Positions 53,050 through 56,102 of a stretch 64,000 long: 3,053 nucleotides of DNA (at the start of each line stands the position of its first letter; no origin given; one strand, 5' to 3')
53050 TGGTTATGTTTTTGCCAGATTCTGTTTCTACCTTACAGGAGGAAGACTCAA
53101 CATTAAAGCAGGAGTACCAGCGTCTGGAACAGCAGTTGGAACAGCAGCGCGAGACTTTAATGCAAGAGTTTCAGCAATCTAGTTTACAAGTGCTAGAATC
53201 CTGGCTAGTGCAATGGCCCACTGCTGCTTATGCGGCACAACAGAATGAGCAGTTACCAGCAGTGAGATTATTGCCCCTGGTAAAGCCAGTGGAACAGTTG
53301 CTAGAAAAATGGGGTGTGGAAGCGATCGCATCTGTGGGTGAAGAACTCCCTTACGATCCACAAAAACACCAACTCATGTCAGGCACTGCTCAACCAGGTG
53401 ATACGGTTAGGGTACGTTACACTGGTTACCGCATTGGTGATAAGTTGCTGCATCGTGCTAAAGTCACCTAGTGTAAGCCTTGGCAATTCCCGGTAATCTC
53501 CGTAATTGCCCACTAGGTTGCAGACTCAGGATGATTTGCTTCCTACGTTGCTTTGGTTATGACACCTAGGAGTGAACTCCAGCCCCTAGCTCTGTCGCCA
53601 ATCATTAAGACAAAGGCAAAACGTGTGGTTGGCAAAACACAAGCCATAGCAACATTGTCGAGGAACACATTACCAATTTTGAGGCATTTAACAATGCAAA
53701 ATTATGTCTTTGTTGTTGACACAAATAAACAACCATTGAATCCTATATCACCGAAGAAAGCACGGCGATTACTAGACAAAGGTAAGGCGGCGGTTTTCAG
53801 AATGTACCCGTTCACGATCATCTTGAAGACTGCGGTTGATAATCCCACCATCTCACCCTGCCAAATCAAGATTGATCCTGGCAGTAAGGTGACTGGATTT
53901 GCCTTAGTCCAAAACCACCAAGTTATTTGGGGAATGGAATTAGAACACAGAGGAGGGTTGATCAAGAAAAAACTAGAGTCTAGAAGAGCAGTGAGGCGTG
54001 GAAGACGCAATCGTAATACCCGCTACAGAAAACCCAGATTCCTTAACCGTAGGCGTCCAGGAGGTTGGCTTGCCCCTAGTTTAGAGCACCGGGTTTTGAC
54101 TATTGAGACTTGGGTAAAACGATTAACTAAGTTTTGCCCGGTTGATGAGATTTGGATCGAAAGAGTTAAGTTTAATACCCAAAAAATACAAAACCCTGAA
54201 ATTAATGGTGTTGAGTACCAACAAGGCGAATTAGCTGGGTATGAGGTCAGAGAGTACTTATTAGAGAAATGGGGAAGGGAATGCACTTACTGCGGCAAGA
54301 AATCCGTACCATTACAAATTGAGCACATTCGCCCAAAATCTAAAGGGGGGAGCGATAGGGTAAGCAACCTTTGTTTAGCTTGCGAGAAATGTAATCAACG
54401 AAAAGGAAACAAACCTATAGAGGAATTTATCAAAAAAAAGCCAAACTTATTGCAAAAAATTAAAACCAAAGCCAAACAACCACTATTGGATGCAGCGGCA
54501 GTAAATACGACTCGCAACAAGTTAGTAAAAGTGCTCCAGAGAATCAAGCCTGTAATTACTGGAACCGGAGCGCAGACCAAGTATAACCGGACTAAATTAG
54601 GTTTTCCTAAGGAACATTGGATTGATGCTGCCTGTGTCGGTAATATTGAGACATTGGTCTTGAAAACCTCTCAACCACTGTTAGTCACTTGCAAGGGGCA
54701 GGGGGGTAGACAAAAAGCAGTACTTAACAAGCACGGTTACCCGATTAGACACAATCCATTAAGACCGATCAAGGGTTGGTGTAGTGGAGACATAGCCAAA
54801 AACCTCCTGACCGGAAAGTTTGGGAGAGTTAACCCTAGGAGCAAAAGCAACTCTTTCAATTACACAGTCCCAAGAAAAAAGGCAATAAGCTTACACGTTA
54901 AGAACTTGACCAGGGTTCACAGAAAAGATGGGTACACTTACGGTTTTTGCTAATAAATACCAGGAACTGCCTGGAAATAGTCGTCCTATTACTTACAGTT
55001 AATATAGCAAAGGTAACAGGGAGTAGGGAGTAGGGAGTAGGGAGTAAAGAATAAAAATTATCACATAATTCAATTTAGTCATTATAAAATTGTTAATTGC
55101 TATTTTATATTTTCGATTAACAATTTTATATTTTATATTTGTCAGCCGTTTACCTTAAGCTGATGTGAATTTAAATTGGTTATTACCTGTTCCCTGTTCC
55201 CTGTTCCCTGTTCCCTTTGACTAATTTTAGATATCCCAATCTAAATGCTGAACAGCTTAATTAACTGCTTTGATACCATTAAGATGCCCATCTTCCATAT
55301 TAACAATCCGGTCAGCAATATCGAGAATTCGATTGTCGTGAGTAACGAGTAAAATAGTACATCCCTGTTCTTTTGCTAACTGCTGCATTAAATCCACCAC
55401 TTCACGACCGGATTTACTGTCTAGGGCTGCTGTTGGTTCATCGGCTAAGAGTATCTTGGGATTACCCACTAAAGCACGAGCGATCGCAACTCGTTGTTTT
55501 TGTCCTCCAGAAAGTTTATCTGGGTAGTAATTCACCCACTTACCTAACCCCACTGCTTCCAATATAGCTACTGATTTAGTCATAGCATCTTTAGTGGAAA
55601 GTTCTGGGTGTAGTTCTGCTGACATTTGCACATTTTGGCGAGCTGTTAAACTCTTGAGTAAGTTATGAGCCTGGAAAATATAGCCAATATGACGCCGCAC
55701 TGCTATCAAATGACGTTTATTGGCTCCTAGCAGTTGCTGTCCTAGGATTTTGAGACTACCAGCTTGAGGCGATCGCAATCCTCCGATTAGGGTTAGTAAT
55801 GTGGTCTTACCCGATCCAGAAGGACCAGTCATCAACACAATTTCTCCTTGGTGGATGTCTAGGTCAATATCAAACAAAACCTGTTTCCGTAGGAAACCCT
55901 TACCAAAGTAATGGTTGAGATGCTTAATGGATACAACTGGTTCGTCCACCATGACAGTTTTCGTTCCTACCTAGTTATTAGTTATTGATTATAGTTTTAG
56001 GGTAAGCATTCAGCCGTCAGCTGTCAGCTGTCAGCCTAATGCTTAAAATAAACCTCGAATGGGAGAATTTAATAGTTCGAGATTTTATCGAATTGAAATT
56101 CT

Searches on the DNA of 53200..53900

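Call 7: search_rna_families(source=window, start=53200, end=53900, threshold=evalue, max_evalue=10, show_alignments=3)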
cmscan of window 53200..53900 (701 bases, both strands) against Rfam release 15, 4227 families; matches with E-value up to 10: 3.
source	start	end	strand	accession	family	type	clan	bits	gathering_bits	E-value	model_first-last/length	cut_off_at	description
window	53482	53673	+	RF02033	HEARO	Gene;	-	82.5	83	4.6e-17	1-211/211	no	HNH endonuclease-associated RNA and ORF (HEARO) RNA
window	53237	53270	+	RF02211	ZFAT-AS1_1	Gene; lncRNA;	-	13.4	80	4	43-79/79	no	ZFAT antisense RNA 1 conserved region 1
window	53609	53667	-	RF01673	PhrS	Gene; sRNA;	-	9.3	37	8.8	36-97/212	no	PhrS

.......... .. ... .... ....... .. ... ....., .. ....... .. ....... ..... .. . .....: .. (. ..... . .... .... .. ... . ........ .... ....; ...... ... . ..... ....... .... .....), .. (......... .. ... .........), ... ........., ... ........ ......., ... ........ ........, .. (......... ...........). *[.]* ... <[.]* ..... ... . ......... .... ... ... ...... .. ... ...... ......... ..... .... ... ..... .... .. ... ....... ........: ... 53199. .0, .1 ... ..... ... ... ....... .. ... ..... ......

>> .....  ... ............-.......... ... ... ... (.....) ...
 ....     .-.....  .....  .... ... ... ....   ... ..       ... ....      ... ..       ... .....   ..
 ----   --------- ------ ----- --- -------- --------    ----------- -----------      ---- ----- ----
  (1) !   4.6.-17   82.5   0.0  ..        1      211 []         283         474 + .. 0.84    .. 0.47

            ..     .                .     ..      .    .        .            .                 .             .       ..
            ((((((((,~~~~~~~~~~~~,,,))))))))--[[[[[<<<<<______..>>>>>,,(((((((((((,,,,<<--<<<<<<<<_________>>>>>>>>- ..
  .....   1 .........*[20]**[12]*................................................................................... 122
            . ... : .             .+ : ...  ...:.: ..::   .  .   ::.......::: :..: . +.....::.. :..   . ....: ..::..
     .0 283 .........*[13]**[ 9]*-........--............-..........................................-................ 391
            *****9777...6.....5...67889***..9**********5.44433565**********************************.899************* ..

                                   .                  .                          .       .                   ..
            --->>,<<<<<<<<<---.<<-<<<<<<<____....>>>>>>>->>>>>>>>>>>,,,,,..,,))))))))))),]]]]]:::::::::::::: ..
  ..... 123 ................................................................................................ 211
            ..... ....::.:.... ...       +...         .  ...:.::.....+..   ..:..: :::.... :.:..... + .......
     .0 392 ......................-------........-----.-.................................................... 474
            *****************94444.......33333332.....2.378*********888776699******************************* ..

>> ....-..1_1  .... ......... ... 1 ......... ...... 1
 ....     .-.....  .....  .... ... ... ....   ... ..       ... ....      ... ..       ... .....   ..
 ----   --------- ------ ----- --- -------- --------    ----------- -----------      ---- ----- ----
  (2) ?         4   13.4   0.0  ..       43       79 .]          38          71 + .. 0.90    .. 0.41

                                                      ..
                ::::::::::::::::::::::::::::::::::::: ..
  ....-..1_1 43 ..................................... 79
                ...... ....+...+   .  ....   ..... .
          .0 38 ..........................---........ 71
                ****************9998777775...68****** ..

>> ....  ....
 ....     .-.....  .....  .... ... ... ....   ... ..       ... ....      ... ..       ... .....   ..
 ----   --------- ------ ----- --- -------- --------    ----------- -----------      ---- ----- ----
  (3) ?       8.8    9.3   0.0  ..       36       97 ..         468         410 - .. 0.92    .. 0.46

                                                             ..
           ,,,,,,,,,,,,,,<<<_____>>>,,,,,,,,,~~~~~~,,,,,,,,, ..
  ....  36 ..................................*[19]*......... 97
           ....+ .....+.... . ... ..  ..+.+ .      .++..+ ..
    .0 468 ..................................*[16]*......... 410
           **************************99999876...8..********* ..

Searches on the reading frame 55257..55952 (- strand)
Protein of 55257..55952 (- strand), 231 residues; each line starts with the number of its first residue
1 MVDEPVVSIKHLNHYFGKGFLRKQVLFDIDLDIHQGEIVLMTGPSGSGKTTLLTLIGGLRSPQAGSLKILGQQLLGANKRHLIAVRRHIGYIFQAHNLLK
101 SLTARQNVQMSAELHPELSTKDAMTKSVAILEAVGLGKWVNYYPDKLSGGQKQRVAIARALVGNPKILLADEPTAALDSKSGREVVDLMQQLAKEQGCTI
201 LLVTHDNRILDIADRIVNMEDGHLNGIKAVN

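Call 31: find_encoding_contigs(protein=window:55257-55952:-, flank=6000, max_places=8)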
Protein window:55257-55952:- (231 aa): no gene with exactly this product is on record in the collection.
